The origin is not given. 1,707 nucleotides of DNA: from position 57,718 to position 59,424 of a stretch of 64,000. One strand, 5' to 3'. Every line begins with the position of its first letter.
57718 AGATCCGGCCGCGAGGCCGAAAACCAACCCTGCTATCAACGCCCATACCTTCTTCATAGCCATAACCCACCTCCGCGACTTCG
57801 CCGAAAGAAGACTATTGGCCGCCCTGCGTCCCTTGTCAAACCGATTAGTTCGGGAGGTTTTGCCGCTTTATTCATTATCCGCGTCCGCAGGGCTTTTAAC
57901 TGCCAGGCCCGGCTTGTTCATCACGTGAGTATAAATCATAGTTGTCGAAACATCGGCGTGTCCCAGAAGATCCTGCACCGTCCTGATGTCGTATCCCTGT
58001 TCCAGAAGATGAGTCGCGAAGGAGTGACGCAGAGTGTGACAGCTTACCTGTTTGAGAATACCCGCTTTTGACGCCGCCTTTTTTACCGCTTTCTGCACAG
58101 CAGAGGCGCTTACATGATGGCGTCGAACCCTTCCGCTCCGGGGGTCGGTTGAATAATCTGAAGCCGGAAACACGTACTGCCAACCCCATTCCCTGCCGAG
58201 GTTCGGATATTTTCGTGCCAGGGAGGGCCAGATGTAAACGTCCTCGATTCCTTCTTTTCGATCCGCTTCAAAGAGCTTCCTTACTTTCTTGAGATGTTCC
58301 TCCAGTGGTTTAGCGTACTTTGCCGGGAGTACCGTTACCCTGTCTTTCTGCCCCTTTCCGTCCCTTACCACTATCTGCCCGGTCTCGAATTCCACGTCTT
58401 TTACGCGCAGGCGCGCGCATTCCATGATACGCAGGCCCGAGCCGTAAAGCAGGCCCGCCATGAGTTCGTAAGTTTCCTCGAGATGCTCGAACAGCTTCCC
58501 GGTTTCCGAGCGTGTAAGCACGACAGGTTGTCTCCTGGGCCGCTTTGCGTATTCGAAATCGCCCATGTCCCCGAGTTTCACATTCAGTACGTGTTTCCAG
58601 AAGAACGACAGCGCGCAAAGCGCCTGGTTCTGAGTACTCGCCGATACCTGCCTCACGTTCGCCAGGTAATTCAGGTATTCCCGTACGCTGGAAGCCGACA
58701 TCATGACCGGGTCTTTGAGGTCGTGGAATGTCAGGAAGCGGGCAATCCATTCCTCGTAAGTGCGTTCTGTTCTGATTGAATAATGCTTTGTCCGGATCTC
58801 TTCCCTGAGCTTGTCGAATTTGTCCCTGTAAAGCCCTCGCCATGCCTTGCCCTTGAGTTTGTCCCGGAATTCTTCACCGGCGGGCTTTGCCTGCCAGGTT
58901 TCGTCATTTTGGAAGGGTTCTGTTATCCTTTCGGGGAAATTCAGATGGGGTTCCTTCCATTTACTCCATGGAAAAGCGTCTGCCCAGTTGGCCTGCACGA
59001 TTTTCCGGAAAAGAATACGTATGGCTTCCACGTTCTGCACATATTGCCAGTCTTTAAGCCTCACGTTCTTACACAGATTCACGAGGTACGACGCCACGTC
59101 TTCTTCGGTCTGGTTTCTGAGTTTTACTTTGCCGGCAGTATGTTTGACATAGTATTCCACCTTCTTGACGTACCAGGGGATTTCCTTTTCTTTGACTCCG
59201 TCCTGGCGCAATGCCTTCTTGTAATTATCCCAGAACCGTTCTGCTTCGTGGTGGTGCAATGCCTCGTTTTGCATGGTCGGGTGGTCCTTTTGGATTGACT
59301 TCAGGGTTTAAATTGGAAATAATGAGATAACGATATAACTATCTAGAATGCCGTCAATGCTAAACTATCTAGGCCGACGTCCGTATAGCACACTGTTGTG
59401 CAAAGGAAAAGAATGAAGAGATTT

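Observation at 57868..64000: Chromosomal integron: long IntI with N-terminal extension, attI, and at least 6 low-GC cassettes encoding secreted/lipo/membrane proteins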

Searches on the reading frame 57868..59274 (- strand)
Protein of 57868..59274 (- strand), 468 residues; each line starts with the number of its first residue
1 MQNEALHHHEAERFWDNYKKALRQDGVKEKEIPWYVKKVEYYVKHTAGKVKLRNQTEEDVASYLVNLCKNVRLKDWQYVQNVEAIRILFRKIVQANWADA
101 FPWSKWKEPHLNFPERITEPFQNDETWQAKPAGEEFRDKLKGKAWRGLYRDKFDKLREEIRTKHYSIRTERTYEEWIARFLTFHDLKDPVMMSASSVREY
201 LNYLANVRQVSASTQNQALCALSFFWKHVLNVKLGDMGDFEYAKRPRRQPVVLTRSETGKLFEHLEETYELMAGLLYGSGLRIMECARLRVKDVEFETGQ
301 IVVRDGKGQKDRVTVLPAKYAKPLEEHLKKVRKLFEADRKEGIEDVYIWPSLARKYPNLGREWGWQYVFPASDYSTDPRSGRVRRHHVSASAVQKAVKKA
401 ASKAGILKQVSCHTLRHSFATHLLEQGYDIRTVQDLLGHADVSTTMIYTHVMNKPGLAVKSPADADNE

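Call 4: search_protein_families(library=pfam, proteins=[window:57868-59274:-], max_evalue=0.01)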
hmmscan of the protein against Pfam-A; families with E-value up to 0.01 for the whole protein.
window:57868-59274:- (468 aa): 3 families
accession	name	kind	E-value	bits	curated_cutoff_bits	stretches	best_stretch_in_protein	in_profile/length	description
PF00589.27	Phage_integrase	-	4.9e-38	131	27.1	1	253-452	3-169/172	Phage integrase family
PF13495.12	Phage_int_SAM_4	-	2.8e-32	111.4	27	2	153-235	2-84/85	Phage integrase, N-terminal SAM-like domain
PF16795.10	Phage_integr_3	-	0.0046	17.3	27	0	380-458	82-151/161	Archaeal phage integrase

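Call 5: search_protein_families(library=ncbifam, proteins=[window:57868-59274:-], max_evalue=0.01)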
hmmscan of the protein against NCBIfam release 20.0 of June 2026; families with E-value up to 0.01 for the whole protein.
window:57868-59274:- (468 aa): 13 families
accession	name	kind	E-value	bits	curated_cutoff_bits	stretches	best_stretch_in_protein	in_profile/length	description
TIGR02249.1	integrase_gron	subfamily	7.1e-137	456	265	1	154-464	3-313/315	integron integrase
NF011946.0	PRK15417.1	equivalog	6.4e-100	334.6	435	1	153-465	17-329/337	integron integrase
NF040815.2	recomb_XerA_Arch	equivalog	1.3e-56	192.1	220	2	157-351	4-199/263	site-specific tyrosine recombinase/integron integrase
TIGR02225.1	recomb_XerD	equivalog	6.1e-49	166.9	329.6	2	384-454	207-277/290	site-specific tyrosine recombinase XerD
NF001399.0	PRK00283.1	subfamily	9.2e-47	159.7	279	1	171-453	28-285/300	tyrosine recombinase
TIGR02224.1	recomb_XerC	equivalog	5e-46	157.4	335.15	2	386-452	212-278/295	tyrosine recombinase XerC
NF002331.0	PRK01287.1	subfamily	1.6e-31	109.6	371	2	387-452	247-313/365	site-specific tyrosine recombinase XerC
NF003462.0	PRK05084.1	equivalog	3.2e-20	72.2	267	2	385-454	280-347/360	tyrosine recombinase XerS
NF007371.0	PRK09871.1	subfamily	1.4e-10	41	222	1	387-450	110-173/198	tyrosine-type DNA invertase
NF007370.0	PRK09870.1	subfamily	1.9e-08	34.2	221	1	392-450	120-178/200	tyrosine-type DNA invertase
NF002685.0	PRK02436.1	equivalog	0.0002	21.3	178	1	208-339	50-181/245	site-specific tyrosine recombinase XerD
NF041502.1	integrase_1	equivalog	0.00039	19.3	350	1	384-452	286-361/484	site-specific integrase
NF040693.1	recomb_GmtY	equivalog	0.0043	16.3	340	0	395-451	376-432/441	gamma-mobile-trio recombinase GmtY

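Call 8: find_encoding_contigs(protein=window:57868-59274:-, flank=10000, max_places=6)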
Protein window:57868-59274:- (468 aa): no gene with exactly this product is on record in the collection.
